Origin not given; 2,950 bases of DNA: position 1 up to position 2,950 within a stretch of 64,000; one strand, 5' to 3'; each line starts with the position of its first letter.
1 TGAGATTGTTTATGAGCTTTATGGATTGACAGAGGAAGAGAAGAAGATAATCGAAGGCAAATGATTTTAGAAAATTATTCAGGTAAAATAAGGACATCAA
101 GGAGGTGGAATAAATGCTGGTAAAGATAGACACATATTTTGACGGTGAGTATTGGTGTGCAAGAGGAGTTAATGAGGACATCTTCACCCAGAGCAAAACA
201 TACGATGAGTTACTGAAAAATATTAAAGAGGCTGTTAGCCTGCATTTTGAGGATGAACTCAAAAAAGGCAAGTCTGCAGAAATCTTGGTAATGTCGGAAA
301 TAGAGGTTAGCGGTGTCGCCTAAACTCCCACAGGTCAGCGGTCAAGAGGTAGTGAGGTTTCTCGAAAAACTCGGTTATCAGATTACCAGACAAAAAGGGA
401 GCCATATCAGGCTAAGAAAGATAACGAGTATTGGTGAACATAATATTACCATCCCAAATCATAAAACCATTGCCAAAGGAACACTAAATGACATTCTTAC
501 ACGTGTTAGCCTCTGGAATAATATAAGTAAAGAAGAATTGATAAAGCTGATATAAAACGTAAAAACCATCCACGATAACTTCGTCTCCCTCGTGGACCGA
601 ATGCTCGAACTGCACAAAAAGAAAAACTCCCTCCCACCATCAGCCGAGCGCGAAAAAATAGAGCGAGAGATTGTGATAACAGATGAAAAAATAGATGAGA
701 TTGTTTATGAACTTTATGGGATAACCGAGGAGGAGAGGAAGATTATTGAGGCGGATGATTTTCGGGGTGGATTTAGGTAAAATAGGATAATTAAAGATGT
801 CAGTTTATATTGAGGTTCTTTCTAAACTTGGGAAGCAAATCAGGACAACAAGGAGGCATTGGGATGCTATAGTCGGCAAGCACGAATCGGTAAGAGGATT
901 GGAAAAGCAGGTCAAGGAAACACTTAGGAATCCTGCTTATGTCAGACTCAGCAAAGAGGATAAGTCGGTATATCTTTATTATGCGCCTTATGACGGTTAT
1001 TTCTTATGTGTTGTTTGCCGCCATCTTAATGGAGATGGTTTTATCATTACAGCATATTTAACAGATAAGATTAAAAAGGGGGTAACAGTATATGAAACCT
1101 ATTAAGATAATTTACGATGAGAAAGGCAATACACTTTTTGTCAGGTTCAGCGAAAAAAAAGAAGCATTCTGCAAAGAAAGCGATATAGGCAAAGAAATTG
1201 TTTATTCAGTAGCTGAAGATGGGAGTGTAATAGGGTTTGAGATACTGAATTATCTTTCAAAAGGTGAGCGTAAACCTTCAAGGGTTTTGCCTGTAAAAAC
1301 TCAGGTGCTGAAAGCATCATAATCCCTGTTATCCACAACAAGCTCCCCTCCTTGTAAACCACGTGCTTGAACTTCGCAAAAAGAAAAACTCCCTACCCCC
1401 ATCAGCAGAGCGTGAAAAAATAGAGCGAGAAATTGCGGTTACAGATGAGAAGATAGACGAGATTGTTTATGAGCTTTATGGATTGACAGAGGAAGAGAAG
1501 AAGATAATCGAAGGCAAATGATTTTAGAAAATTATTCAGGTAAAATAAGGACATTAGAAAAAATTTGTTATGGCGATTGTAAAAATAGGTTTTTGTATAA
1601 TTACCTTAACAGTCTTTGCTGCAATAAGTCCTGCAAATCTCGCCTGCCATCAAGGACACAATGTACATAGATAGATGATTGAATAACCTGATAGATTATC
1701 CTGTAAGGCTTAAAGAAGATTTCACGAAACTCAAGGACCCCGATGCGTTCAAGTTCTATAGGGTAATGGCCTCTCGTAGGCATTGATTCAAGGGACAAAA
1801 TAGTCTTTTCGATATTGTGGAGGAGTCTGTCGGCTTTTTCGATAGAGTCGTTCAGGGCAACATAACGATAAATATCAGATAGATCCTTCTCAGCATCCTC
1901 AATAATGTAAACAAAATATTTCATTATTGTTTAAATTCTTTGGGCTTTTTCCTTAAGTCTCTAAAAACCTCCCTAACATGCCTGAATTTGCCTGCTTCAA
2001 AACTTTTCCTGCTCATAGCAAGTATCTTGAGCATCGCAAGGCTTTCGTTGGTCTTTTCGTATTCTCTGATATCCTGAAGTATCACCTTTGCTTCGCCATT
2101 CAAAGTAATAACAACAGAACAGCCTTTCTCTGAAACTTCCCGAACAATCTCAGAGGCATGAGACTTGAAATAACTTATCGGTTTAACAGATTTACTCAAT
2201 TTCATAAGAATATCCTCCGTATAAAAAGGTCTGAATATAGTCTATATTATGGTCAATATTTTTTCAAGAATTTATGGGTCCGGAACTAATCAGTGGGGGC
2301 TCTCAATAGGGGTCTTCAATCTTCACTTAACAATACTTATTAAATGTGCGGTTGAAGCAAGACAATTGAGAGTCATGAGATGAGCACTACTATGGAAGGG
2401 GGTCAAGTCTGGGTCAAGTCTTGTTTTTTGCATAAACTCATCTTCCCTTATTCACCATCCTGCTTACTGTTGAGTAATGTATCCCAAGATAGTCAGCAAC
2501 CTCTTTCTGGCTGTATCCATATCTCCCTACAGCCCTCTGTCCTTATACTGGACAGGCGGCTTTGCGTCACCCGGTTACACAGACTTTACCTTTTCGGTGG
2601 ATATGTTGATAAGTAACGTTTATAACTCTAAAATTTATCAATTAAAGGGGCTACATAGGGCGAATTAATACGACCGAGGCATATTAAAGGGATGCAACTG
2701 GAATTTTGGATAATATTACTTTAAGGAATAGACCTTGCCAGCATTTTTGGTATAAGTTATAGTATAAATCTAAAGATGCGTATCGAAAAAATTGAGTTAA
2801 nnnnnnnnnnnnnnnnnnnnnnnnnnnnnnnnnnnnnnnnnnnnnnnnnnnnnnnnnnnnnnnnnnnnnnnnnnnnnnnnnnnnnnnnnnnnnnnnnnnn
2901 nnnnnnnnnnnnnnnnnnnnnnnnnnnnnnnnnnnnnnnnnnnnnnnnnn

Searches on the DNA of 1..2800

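Call 36: search_rna_families(source=window, start=1, end=2800, threshold=evalue, max_evalue=1)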
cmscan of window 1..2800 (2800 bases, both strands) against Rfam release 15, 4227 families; matches with E-value up to 1: 1.
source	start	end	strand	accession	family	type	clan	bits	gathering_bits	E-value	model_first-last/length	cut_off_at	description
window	2524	2599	-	RF03168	c-di-GMP-I-UAU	Cis-reg; riboswitch;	CL00126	36.6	65.9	1.6e-05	1-81/81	no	c-di-GMP-I-UAU riboswitch aptamer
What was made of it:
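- Tried and rejected: There is no Rfam family in 1-2205 (call 36).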

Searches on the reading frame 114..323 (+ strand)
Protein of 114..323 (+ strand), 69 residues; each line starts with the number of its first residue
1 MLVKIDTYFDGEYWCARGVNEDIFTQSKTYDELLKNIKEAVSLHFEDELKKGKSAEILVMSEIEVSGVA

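Call 5: search_protein_families(library=pfam, proteins=[window:114-323:+], max_evalue=1)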
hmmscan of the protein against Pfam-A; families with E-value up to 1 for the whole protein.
window:114-323:+ (69 aa): 4 families
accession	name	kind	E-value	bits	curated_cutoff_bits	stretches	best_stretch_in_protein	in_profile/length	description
PF15919.11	HicB_lk_antitox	-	0.0029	18.2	27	1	23-56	23-56/123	HicB_like antitoxin of bacterial toxin-antitoxin system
PF17373.7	DUF5395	-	0.033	15.2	25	1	5-44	4-41/81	Family of unknown function (DUF5395)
PF24113.1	DUF7387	-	0.036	14.9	27.9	1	11-46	21-56/85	Family of unknown function (DUF7387)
PF21450.3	RIF2_lid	-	0.075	13.7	27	1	22-41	64-83/85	RIF2, AAA+ lid domain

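Call 9: find_encoding_contigs(protein=window:114-323:+, flank=10000, max_places=10)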
Protein window:114-323:+ (69 aa): no gene with exactly this product is on record in the collection.

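Call 59: search_protein_families(library=ncbifam, proteins=[window:114-323:+], max_evalue=0.001)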
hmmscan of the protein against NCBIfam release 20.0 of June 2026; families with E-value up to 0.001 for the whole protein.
window:114-323:+ (69 aa): 0 families

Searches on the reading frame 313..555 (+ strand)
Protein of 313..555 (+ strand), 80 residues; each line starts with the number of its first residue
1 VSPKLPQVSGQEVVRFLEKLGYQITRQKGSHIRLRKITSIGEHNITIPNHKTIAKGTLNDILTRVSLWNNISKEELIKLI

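Call 5: search_protein_families(library=pfam, proteins=[window:313-555:+], max_evalue=1)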
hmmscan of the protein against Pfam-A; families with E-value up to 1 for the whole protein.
window:313-555:+ (80 aa): 4 families
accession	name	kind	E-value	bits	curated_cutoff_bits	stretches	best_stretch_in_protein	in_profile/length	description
PF07927.17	HicA_toxin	-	2.1e-16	60.2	27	1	10-63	1-54/58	HicA toxin of bacterial toxin-antitoxin,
PF03948.19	Ribosomal_L9_C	-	0.02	15.8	23.2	1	8-53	32-76/86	Ribosomal protein L9, C-terminal domain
PF12916.12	DUF3834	-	0.11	12.1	22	1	44-74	66-97/202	Protein of unknown function (DUF3834)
PF14907.12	NTP_transf_5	-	0.12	12.3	31.2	1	12-57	108-149/249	Uncharacterised nucleotidyltransferase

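Call 7: find_encoding_contigs(protein=window:313-555:+, flank=10000, max_places=10)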
Protein window:313-555:+ (80 aa): no gene with exactly this product is on record in the collection.

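Call 59: search_protein_families(library=ncbifam, proteins=[window:313-555:+], max_evalue=0.001)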
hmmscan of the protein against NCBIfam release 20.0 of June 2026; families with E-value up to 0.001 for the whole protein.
window:313-555:+ (80 aa): 0 families
